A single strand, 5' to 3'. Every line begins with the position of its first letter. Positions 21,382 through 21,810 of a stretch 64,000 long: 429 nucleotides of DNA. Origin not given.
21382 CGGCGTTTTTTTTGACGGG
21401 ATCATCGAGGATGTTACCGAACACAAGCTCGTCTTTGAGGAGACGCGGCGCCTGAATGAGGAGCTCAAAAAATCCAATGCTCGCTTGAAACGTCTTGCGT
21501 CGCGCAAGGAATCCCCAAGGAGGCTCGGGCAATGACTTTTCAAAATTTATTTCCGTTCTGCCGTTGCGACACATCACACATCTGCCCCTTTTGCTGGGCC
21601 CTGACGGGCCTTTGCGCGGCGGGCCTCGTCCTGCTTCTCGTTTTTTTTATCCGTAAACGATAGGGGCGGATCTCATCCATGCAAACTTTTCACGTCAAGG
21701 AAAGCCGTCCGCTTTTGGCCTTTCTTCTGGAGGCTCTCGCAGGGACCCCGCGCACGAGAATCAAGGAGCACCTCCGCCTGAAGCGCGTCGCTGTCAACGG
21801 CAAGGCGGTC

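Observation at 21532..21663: Translationally coupled 43-aa Cys-rich membrane microprotein downstream of the two-PAS sensor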

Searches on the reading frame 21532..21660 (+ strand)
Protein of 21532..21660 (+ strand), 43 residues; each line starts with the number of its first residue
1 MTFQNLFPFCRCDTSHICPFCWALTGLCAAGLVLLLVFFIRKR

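Call 3: search_protein_families(library=pfam, proteins=[window:21532-21660:+], max_evalue=1)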
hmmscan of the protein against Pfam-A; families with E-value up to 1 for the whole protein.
window:21532-21660:+ (43 aa): 2 families
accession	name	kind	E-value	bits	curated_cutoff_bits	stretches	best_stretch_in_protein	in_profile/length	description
PF09360.15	zf-CDGSH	-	0.15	12.8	29.5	1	8-21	30-43/48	Iron-binding zinc finger CDGSH type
PF01034.25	Syndecan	-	0.15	12.5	25.2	1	21-43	15-37/64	Syndecan domain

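Call 4: search_protein_families(library=ncbifam, proteins=[window:21532-21660:+], max_evalue=1)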
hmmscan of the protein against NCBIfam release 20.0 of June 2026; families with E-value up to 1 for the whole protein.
window:21532-21660:+ (43 aa): 1 family
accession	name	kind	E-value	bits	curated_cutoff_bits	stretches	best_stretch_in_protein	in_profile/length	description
TIGR04081.4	TIGR04081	equivalog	0.8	9.5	30.5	1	24-33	10-19/27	SbtA family thio(seleno)oxazole RiPP natural product precursor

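Call 6: find_homologous_proteins(query=window:21532-21660:+, max_evalue=10)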
Query seq(43 aa): no candidate shares three 5-residue words with the query. No homologue found.

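Call 7: find_encoding_contigs(protein=window:21532-21660:+, flank=6000)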
Protein window:21532-21660:+ (43 aa): no gene with exactly this product is on record in the collection.

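Call 20: search_protein_representatives(protein=window:21532-21660:+)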
Query: 43 residues. Proteins with E-value up to 0.001 (for the whole library): 4; up to 1e-10: 0; up to 1e-30: 0. The best 4 are listed.
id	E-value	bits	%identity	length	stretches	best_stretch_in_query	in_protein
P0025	5.7e-07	44.9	28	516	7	11-36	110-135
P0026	2.4e-05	39.9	45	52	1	1-42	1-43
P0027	1.7e-04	37.3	38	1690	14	5-29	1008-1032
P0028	6.3e-04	35.5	44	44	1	5-43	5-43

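Call 24: find_homologous_proteins(query=A1, max_evalue=10)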
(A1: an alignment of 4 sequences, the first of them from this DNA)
Query A1 (4 sequences) (43 aa, profile of the alignment): 2 proteins with E <= 10 among 58 candidates.
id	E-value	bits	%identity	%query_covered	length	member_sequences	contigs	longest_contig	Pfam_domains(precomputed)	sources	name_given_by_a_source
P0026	6.8e-21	92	42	98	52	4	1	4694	-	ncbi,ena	-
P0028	1.8e-20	91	42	100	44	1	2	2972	-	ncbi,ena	-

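Call 25: find_encoding_contigs(protein=P0026, flank=5000)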
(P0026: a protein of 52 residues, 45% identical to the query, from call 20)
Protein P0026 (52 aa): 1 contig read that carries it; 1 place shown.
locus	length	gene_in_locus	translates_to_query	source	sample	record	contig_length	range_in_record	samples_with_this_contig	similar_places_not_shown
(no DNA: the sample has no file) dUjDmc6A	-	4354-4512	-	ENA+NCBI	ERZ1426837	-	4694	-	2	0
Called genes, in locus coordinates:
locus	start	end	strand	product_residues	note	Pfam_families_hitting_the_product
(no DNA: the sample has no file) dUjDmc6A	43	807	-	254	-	PF00011:HSP20, PF17886:ArsA_HSP20 (weak)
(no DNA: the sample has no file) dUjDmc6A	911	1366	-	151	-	PF27746:Small_heat_shock_put (weak), PF00011:HSP20, PF17886:ArsA_HSP20 (weak)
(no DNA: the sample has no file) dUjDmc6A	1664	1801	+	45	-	-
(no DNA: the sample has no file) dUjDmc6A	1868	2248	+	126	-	-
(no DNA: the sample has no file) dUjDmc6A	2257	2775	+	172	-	PF00583:Acetyltransf_1, PF13673:Acetyltransf_10, PF13508:Acetyltransf_7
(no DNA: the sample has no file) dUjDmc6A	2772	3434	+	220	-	PF02525:Flavodoxin_2, PF03358:FMN_red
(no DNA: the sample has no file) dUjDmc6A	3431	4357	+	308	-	PF13188:PAS_8 (faint), PF00989:PAS (weak), PF13426:PAS_9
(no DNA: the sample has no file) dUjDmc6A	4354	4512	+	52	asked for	-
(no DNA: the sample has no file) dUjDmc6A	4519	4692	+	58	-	?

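Call 26: find_encoding_contigs(protein=P0028, flank=5000)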
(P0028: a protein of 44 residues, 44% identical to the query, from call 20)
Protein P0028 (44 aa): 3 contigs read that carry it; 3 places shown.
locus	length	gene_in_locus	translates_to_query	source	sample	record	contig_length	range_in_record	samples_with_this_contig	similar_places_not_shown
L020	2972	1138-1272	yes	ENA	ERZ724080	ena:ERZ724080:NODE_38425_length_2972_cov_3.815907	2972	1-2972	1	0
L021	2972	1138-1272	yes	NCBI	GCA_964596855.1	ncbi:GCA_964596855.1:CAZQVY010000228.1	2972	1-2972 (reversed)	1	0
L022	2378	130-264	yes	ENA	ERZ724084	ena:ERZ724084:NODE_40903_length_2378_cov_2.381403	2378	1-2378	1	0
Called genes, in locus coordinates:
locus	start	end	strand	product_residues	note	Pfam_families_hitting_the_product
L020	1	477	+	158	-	?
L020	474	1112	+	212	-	PF02525:Flavodoxin_2, PF03358:FMN_red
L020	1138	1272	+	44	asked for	-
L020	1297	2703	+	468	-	PF14067:LssY_C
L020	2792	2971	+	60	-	?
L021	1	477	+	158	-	?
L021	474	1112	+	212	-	PF02525:Flavodoxin_2, PF03358:FMN_red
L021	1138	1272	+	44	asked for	-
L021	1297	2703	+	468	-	PF14067:LssY_C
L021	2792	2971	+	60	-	?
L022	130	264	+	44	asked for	-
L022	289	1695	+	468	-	PF14067:LssY_C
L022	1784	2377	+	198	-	?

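Call 27: find_related_loci(query=A1, collection=metagenome_contigs, flank=5000)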
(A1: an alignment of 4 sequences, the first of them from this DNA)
Query A1 (43 aa) in metagenome_contigs; peptide patterns used: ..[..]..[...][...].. (x = any residue, [..] = any of these).
60 stretches matched a pattern; 6 encode a relative of the query (tblastn E <= 1e-3); 6 distinct loci.
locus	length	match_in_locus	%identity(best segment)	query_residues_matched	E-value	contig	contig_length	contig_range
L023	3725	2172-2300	42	1-43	8e-8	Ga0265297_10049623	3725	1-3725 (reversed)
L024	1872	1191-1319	42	1-43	2e-7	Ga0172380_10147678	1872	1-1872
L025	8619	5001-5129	42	1-43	2e-7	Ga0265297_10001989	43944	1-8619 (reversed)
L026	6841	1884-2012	47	1-43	4e-7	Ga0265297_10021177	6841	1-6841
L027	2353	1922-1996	52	1-25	3e-6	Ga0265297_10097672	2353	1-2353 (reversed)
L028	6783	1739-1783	73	11-25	3e-5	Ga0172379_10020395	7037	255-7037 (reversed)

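Call 35: search_protein_families(library=pfam, proteins=[L025:1228-3351:+, L025:3403-4008:+, L025:4085-4942:+, L025:5442-5834:+, L025:5834-6139:+, L025:6373-6708:+, L025:6714-7685:-, L025:7996-8361:+], max_evalue=0.001)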
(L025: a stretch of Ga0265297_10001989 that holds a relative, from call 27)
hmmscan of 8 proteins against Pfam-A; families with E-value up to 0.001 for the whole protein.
L025:1228-3351:+ (708 aa): 1 family
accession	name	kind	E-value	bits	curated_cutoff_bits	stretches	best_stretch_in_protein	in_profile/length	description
PF01935.23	DUF87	-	1.6e-09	38.7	23.2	1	407-483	1-69/220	Helicase HerA, central domain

L025:3403-4008:+ (202 aa): 0 families

L025:4085-4942:+ (286 aa): 0 families

L025:5442-5834:+ (131 aa): 1 family
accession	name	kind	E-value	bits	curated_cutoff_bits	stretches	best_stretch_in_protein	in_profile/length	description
PF05973.20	Gp49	-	1.3e-20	73.7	23.9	1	31-117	1-87/90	Phage derived protein Gp49-like (DUF891)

L025:5834-6139:+ (102 aa): 7 families
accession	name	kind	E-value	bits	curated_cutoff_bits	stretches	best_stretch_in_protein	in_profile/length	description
PF01381.28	HTH_3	-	5.7e-13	49.1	23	1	38-84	3-50/55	Helix-turn-helix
PF12844.13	HTH_19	-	3.4e-08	33.7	30.2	1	34-84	2-53/64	Helix-turn-helix domain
PF13744.12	HTH_37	-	5.3e-08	33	27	1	15-90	3-79/80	Helix-turn-helix domain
PF13560.12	HTH_31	-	2.3e-07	31.5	27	1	40-85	10-57/64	Helix-turn-helix domain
PF11268.13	DUF3071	-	0.00014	22.5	26.9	1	5-63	29-87/168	Protein of unknown function (DUF3071)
PF13413.12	HTH_25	-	0.00062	20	24.6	1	38-72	4-38/62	Helix-turn-helix domain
PF04545.22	Sigma70_r4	-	0.00089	19.2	24.1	0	34-66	10-42/50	Sigma-70, region 4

L025:6373-6708:+ (112 aa): 2 families
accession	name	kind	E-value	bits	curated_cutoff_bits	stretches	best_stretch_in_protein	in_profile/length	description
PF07883.17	Cupin_2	-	3.3e-07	30.4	27.2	1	53-107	18-69/70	Cupin domain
PF12852.13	Cupin_6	-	0.00064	20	26.7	1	46-97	26-78/183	Cupin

L025:6714-7685:- (323 aa): 0 families

L025:7996-8361:+ (122 aa): 1 family
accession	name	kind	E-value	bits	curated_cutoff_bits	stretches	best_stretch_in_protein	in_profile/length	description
PF09838.14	DUF2065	-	9.1e-05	22.9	24.3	1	68-120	3-54/56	Uncharacterized protein conserved in bacteria (DUF2065)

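Call 36: search_protein_families(library=pfam, proteins=[L026:235-1176:+, L026:1291-1791:+, L026:2618-3922:+, L026:4126-4518:+, L023:158-1504:+, L023:1588-2106:+, L023:2566-2925:+, L027:1029-1802:+, L020:1297-2700:+], max_evalue=0.001)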
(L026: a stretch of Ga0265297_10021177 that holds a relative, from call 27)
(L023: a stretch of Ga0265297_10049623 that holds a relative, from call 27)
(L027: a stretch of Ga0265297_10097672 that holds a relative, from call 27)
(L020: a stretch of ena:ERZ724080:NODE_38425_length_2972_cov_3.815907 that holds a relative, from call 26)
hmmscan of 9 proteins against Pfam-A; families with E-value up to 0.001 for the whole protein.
L026:235-1176:+ (314 aa): 0 families

L026:1291-1791:+ (167 aa): 0 families

L026:2618-3922:+ (435 aa): 0 families

L026:4126-4518:+ (131 aa): 1 family
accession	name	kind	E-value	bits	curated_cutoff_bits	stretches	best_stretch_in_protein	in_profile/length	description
PF05973.20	Gp49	-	7.3e-21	74.5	23.9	1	31-116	1-86/90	Phage derived protein Gp49-like (DUF891)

L023:158-1504:+ (449 aa): 0 families

L023:1588-2106:+ (173 aa): 0 families

L023:2566-2925:+ (120 aa): 1 family
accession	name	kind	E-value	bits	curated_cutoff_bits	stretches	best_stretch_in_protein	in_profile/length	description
PF05973.20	Gp49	-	3.1e-19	69.2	23.9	1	21-105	2-86/90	Phage derived protein Gp49-like (DUF891)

L027:1029-1802:+ (258 aa): 0 families

L020:1297-2700:+ (468 aa): 1 family
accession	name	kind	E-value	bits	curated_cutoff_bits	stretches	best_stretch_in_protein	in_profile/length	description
PF14067.11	LssY_C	-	1.4e-47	162.2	25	1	247-425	8-187/188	LssY C-terminus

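Call 47: search_solved_structures(query=A2, max_evalue=10, show_alignments=3)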
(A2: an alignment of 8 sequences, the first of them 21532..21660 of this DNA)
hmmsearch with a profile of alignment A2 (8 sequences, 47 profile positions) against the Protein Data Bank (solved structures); distinct sequences matched with E-value up to 10: 1.
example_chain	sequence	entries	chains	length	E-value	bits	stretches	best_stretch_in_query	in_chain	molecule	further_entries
8g9f_D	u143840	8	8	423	1.2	12.4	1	12-30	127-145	DNA primase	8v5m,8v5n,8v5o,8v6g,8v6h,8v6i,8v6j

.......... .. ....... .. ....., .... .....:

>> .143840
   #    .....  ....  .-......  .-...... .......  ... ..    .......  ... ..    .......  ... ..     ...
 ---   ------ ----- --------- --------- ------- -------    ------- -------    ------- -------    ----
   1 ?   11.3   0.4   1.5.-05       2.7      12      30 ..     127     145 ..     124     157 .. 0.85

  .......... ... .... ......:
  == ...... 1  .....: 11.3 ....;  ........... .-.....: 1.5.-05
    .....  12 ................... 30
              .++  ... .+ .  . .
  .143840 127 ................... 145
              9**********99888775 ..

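Call 48: search_protein_families(library=pfam, alignment_id=A2, max_evalue=1)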
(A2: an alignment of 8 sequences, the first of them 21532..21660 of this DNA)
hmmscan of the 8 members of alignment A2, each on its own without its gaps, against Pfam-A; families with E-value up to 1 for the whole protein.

A. member 1, window:21532-21660:+ (43 aa): 2 families
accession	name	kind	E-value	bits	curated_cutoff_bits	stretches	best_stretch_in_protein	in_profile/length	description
PF09360.15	zf-CDGSH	-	0.15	12.8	29.5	1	8-21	30-43/48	Iron-binding zinc finger CDGSH type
PF01034.25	Syndecan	-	0.15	12.5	25.2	1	21-43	15-37/64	Syndecan domain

B. families by the number of members that match (of 8 scanned): 3 families
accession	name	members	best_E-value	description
PF09964.14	DUF2198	2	0.052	Uncharacterized protein conserved in bacteria (DUF2198)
PF01034.25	Syndecan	1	0.15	Syndecan domain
PF09360.15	zf-CDGSH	1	0.15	Iron-binding zinc finger CDGSH type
